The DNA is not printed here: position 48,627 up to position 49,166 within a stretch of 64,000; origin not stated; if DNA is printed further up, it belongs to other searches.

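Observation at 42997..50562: Regulatory cascade: multi-PAS/GAF kinase, then NtrC-type activator, then near-consensus sigma-54 promoter, then small Cys-rich protein, then rpoD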

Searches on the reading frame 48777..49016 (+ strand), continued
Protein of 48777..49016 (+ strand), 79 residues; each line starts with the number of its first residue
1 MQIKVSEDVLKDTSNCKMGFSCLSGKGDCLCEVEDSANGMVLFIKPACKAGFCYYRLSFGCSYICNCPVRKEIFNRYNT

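Call 39: find_encoding_contigs(protein=P0358, flank=6000, max_places=3)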
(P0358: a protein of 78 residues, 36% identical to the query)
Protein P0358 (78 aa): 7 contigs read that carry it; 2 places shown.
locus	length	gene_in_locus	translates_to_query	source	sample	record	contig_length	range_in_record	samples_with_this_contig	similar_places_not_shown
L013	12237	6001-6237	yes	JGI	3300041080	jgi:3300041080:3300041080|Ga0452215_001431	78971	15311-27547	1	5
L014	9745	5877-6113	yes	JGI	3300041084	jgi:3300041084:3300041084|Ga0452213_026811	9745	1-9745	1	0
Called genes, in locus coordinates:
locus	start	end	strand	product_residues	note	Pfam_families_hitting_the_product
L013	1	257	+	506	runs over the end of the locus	PF14346:DUF4398 (weak), PF00691:OmpA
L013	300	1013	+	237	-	PF02586:SRAP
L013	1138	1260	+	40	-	-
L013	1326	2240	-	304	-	PF03328:HpcH_HpaI, PF22484:DUF6986 (faint), PF15617:C-C_Bond_Lyase (weak)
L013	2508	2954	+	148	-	-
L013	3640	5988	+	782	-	PF01590:GAF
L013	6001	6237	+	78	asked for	-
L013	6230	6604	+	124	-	PF02219:MTHFR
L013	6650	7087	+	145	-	-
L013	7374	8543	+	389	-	PF02771:Acyl-CoA_dh_N, PF02770:Acyl-CoA_dh_M, PF00441:Acyl-CoA_dh_1, PF08028:Acyl-CoA_dh_2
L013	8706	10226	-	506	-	PF22691:Thiolase_C_1 (faint), PF18313:TLP1_add_C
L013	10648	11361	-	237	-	PF01261:AP_endonuc_2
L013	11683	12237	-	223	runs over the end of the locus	PF00881:Nitroreductase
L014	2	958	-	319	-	?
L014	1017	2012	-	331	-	PF04015:DUF362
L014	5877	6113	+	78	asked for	-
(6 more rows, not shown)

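Call 41: predict_structure(alignment_id=A3)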
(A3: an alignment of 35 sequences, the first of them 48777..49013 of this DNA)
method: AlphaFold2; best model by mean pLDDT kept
length: 79 residues; sequences in the alignment: 35
mean_pLDDT: 84.5   pTM: 0.73
mean pLDDT of the five models: 84.5, 83.6, 81.9, 80.9, 80.9
residues with pLDDT >= 90: 20; 70-90: 54; 50-70: 5; < 50: 0
segments of 3 or more residues with pLDDT < 50: none
pLDDT, mean of each block of 10 residues (from residue 1): 85 82 83 87 77 82 90 89
secondary structure, 60 per line:
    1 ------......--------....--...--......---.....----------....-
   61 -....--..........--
elements in order: H7-12 H21-24 E32-37 E41-45 E56-59 E62-65 H68-77
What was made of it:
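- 48777..49016 (+): 79-aa Cys-rich protein (9 Cys; family-invariant C16, C22, C53, Y55, C65, C67, P68, R70; nearly invariant C31). It belongs to a large unannotated family. The AF2 model has pLDDT 84.5 (call 41).
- Tried and rejected: Rerunning with 35 sequences gave 84.5 (call 41).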

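Call 46: fold_search(model_id=the predicted structure, library=pdb)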
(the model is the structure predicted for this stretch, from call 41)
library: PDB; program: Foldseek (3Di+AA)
matches with E <= 10: 25; with E <= 0.001: 0
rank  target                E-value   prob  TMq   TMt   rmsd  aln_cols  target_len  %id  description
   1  6oqv_A                2.1e+00  0.06  0.28  0.06  10.7        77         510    9  E. coli ATP Synthase State 2b (released 2020-06-03)
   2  7p2y_A                3.5e+00  0.05  0.29  0.06  11.9        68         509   10  F1Fo-ATP synthase from Acinetobacter baumannii (state 1) (released 2022-02-02)
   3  9o19_B                3.7e+00  0.04  0.30  0.06  10.9        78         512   12  Pseudomonas aeruginosa ATPase State1 (released 2025-12-10)
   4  8dbr_C                4.0e+00  0.03  0.26  0.06  10.8        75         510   12  E. coli ATP synthase imaged in 10mM MgATP State2 "half-up (released 2023-01-25)
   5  2otg_A                4.0e+00  0.01  0.17  0.03  12.0        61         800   15  Rigor-like structures of muscle myosins reveal key mechanical elements in the transduction pathways of this allosteric (released 2007-05-29)
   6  4pzp                  5.2e+00  0.01  0.21  0.06   9.2        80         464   16  Substrate-free structure of D-alanine carrier protein ligase DltA from Bacillus cereus (released 2014-11-26)
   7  9o1c_C                5.5e+00  0.03  0.30  0.06  11.8        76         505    9  Pseudomonas aeruginosa ATPase State2 (released 2025-12-10)
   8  6rmw_G                5.5e+00  0.02  0.21  0.07  10.4        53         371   13  Structure of N-terminal truncated IMP bound Plasmodium falciparum IMP-nucleotidase (released 2020-07-15)
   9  1jwt                  5.9e+00  0.01  0.16  0.07  14.4        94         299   12  CRYSTAL STRUCTURE OF THROMBIN IN COMPLEX WITH A NOVEL BICYCLIC LACTAM INHIBITOR (released 2002-02-27)
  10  7njk_A                6.3e+00  0.03  0.29  0.06  12.8        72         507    7  Mycobacterium smegmatis ATP synthase state 1a (released 2021-10-27)
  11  4km5                  6.7e+00  0.03  0.27  0.08   9.6        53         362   15  X-ray crystal structure of human cyclic GMP-AMP synthase (cGAS) (released 2013-05-29)
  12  6oqr_C                7.6e+00  0.02  0.27  0.06  11.2        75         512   11  E. coli ATP Synthase ADP State 1a (released 2020-06-03)
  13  9vkp_C                7.6e+00  0.02  0.27  0.06  16.2        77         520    8  Cryo-EM structure of F-ATP synthase from Mycobacteroides abscessus (Rotational State 1) (released 2026-01-14)
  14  9vkr_C                7.6e+00  0.02  0.27  0.06  15.9        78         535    9  Cryo-EM structure of F-ATP synthase from Mycobacteroides abscessus (Rotational State 3) (released 2026-01-14)
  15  8dbs_A                8.2e+00  0.02  0.27  0.06  12.3        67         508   10  E. coli ATP synthase imaged in 10mM MgATP State2 "half-up" Fo classified (released 2023-01-25)
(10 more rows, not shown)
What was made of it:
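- On Any described protein family or fold for the 79-aa protein: Best Foldseek-PDB E-value is 2.1 (call 46).
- Tried and rejected: Fold identification: Foldseek against the PDB found nothing (call 46).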

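Call 54: find_related_loci(query=A1, collection=metagenome_contigs, flank=6000)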
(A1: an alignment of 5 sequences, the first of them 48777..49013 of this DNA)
Query A1 (79 aa) in metagenome_contigs; peptide patterns used: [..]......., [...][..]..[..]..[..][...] (x = any residue, [..] = any of these).
105 stretches matched a pattern; 33 encode a relative of the query (tblastn E <= 1e-3); 33 distinct loci.
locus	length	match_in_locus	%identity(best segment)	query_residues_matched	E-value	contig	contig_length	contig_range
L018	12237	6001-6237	78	1-79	7e-41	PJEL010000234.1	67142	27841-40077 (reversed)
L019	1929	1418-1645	61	1-77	3e-27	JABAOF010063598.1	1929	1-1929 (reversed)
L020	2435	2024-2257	53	1-78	4e-26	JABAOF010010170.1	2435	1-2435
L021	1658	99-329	53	1-77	2e-25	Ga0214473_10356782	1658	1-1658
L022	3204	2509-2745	51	1-79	4e-25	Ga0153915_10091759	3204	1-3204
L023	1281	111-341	51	1-77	4e-25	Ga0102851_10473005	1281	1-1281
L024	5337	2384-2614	51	1-77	9e-25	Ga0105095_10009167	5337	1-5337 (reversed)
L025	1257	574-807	54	1-79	7e-25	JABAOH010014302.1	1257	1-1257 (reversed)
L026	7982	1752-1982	51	1-77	1e-24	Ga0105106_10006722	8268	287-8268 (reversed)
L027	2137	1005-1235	52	1-77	1e-24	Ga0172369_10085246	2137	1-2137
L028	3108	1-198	56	12-77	2e-21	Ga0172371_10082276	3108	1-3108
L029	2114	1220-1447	49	1-77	3e-18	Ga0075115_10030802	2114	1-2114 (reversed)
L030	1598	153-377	48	1-77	1e-17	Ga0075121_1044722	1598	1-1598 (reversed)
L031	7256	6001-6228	44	1-77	7e-17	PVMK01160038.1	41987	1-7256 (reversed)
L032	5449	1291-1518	43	2-77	9e-17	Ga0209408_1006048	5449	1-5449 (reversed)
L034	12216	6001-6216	45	4-77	1e-16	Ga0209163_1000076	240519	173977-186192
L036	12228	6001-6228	44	1-77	5e-16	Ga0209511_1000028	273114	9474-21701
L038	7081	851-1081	42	2-78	1e-14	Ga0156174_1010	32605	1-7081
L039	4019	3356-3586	45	1-77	3e-14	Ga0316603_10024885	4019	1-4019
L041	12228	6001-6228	38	1-77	8e-14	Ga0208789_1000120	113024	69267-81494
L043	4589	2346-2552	42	10-79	1e-12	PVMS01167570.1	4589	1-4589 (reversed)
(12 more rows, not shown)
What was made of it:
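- Tried and rejected: It worked with the narrow alignment (call 54).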

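Call 63: search_protein_families(library=pfam, proteins=[L002:7786-8004:+, L002:8277-8483:+, L002:8517-8813:+, L002:8813-9085:+, L009:6606-6938:+, L009:6898-7170:+, L013:3640-5988:+, L013:6230-6604:+, L013:6650-7087:+], max_evalue=0.1)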
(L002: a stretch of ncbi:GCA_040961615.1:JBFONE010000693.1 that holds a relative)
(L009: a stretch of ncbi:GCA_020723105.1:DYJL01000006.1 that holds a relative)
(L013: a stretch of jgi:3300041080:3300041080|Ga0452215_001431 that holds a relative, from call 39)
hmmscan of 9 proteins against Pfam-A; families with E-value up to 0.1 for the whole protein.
L002:7786-8004:+ (72 aa): 1 family
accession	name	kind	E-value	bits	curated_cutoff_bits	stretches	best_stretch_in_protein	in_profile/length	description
PF25206.1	DUF7836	-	0.083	13.2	26.7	0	19-66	6-53/59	Domain of unknown function (DUF7836)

L002:8277-8483:+ (68 aa): 1 family
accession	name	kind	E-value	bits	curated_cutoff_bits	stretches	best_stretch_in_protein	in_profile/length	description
PF14568.11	SUKH_6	-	0.051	14.5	27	1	7-41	70-104/119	SMI1-KNR4 cell-wall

L002:8517-8813:+ (98 aa): 1 family
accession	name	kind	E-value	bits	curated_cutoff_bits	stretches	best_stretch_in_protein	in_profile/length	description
PF01740.26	STAS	-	0.026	14.7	22.6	1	4-81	3-82/106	STAS domain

L002:8813-9085:+ (90 aa): 0 families

L009:6606-6938:+ (110 aa): 1 family
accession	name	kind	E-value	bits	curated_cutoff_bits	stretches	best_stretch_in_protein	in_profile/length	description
PF01740.26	STAS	-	0.0026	18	22.6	1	5-76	4-77/106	STAS domain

L009:6898-7170:+ (90 aa): 1 family
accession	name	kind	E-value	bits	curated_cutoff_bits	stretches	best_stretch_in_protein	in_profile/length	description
PF22924.1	ACOX_C_alpha1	-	0.014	15.6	27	1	7-66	83-143/169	Acyl-CoA oxidase, C-alpha1 domain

L013:3640-5988:+ (782 aa): 2 families
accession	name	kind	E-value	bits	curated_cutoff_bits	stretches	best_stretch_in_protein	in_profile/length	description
PF01590.32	GAF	-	5e-09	37.2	22.4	1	295-390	36-132/133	GAF domain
PF13185.12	GAF_2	-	6.5e-05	23.6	28.6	1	307-391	54-135/136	GAF domain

L013:6230-6604:+ (124 aa): 1 family
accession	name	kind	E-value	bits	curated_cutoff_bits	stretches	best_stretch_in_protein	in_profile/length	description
PF02219.23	MTHFR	-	1.1e-09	38.5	24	1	16-115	176-284/287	Methylenetetrahydrofolate reductase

L013:6650-7087:+ (145 aa): 3 families
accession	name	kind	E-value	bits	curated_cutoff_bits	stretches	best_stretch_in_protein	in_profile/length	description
PF14534.12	DUF4440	-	0.00077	20.3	25.2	1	46-112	9-74/107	Domain of unknown function (DUF4440)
PF13474.12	SnoaL_3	-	0.0028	18.4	22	1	38-138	1-112/121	SnoaL-like domain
PF24693.1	DUF7660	-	0.011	16.2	27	1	41-66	15-40/73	Family of unknown function (DUF7660)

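Call 66: find_encoding_contigs(protein=P0287, flank=5000, max_places=2)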
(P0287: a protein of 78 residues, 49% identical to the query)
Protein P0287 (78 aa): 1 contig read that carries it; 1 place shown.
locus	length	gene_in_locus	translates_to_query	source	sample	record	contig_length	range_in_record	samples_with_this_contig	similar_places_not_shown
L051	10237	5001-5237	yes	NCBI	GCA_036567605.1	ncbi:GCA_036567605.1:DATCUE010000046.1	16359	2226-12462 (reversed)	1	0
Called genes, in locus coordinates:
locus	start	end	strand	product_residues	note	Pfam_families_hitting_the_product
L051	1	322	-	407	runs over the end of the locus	PF13742:tRNA_anti_2, PF01336:tRNA_anti-codon, PF02601:Exonuc_VII_L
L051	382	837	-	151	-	PF02577:BFN_dom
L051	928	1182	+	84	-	-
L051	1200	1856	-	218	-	PF01351:RNase_HII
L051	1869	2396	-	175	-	PF00857:Isochorismatase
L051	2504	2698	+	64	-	-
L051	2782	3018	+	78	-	PF12797:Fer4_2 (weak), PF13237:Fer4_10, PF00037:Fer4 (weak), PF12837:Fer4_6 (weak), PF13183:Fer4_8 (weak), PF12838:Fer4_7, PF13187:Fer4_9, PF13534:Fer4_17, +6 more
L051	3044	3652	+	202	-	PF01300:Sua5_yciO_yrdC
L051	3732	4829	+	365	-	PF05559:DUF763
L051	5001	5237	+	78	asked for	-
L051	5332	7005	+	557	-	PF00118:Cpn60_TCP1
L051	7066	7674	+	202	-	PF01871:AMMECR1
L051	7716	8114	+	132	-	PF09884:DUF2111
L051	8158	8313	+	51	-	PF01020:Ribosomal_L40e (weak)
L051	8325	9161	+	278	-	PF01040:UbiA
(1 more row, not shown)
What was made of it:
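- The Methanoperedens copy sits next to a thermosome gene, which hints at stress (call 66).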

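Call 68: search_protein_families(library=pfam, proteins=[L031:4030-5277:+, L034:3325-5427:-, L034:6544-9849:-, L036:2974-5580:+, L041:2757-5711:-, L038:313-723:+, L032:1598-2830:-, L043:247-2226:-, L043:2583-3836:+, L039:1605-3242:+], max_evalue=0.0001)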
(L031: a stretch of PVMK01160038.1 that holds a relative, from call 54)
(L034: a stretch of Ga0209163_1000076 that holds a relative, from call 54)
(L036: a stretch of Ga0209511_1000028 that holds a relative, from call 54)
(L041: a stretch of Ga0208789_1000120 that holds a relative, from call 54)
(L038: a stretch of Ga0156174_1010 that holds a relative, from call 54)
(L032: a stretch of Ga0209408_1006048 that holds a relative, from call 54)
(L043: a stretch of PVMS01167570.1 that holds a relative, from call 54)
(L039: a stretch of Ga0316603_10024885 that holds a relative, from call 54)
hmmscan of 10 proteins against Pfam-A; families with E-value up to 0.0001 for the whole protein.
L031:4030-5277:+ (415 aa): 2 families
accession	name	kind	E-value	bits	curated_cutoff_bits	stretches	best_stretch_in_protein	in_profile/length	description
PF04986.18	Y2_Tnp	-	2.4e-59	200.9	20.9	1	161-347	1-180/183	Putative transposase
PF14319.11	Zn_Tnp_IS91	-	3.4e-30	104.3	26.3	1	32-121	1-90/90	Transposase zinc-binding domain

L034:3325-5427:- (700 aa): 2 families
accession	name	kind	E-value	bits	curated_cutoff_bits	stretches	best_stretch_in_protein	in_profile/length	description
PF06580.19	His_kinase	-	2.6e-21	76.1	25.2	1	490-568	2-81/81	Histidine kinase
PF02518.31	HATPase_c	-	2.5e-08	34.8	26.4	1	588-690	5-109/111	Histidine kinase-, DNA gyrase B-, and HSP90-like ATPase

L034:6544-9849:- (1101 aa): 3 families
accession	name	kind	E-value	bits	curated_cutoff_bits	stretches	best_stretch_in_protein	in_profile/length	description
PF15902.12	Sortilin-Vps10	-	3e-29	102.5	33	3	138-262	3-114/446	Sortilin, neurotensin receptor 3,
PF02012.26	BNR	-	1.9e-12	45.6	27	0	190-201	1-12/12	BNR/Asp-box repeat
PF14870.12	PSII_BNR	-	7.8e-06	25.8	27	0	172-205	240-272/303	Photosynthesis system II assembly factor YCF48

L036:2974-5580:+ (868 aa): 8 families
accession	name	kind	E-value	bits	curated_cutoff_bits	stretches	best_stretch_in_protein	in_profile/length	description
PF00989.32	PAS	-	6.5e-40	136.1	22.6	2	523-632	2-112/113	PAS fold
PF13426.13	PAS_9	-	8.7e-36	122.8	27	2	532-635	1-103/103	PAS domain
PF08447.18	PAS_3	-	5.1e-35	120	25.6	2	297-383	2-89/89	PAS fold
PF08448.16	PAS_4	-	4.7e-24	85.2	23.1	1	528-637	1-109/110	PAS fold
PF13188.13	PAS_8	-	3.8e-21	74.6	21.8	2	523-563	2-42/65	PAS domain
PF02518.31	HATPase_c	-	2.2e-11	44.6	26.4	1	776-865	3-108/111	Histidine kinase-, DNA gyrase B-, and HSP90-like ATPase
PF00072.30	Response_reg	-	5.5e-11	43.1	30.2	1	14-120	1-106/111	Response regulator receiver domain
PF07730.19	HisKA_3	-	5.8e-07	30.4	24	1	665-734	2-66/68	Histidine kinase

L041:2757-5711:- (984 aa): 3 families
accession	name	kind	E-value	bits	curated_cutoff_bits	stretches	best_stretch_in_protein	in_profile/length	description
PF07494.17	Reg_prop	-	8.8e-27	90.2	20.4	0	35-57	1-23/24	Two component regulator propeller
PF06580.19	His_kinase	-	8.9e-21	74.4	25.2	1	778-855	4-81/81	Histidine kinase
PF07495.19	Y_Y_Y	-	1.1e-12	48.1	26.6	1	668-729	2-64/65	Y_Y_Y domain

L038:313-723:+ (136 aa): 0 families

L032:1598-2830:- (410 aa): 1 family
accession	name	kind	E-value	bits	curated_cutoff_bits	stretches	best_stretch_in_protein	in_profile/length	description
PF07603.17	Lcl_C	-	2e-44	151.1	34.9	2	245-357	1-99/117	Lcl C-terminal domain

L043:247-2226:- (659 aa): 2 families
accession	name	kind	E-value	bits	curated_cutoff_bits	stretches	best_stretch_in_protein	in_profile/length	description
PF20990.2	DUF2207_C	-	2.5e-39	135.9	33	1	290-579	6-247/247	Predicted membrane protein (DUF2207) C-terminal domain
PF09972.14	DUF2207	-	1.3e-28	100.8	24.4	1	42-232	1-172/172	Predicted membrane protein (DUF2207) N-terminal domain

L043:2583-3836:+ (417 aa): 2 families
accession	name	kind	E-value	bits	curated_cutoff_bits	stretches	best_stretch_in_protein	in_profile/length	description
PF13635.12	DUF4143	-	1e-45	155.8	28.1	1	206-362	1-159/160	Domain of unknown function (DUF4143)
PF13173.12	AAA_14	-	3.1e-24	85.9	27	1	45-166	3-127/129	AAA domain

L039:1605-3242:+ (545 aa): 6 families
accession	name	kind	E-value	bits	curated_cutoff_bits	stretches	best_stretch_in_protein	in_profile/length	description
PF08447.18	PAS_3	-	1.3e-36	125.2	25.6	2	160-246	3-89/89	PAS fold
PF08448.16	PAS_4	-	9e-30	103.6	23.1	2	271-381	2-110/110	PAS fold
PF13426.13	PAS_9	-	2.4e-23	82.8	27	2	275-378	2-103/103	PAS domain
PF00989.32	PAS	-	3.2e-15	56.6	22.6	1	265-376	2-113/113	PAS fold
PF00196.25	GerE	-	3.8e-11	42.9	23.5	1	486-534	3-51/57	Bacterial regulatory proteins, luxR family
PF13188.13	PAS_8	-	3.9e-08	33.3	21.8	1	265-315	2-49/65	PAS domain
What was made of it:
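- Neighbours of distant members are often kinases or regulators (calls 39, 68).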
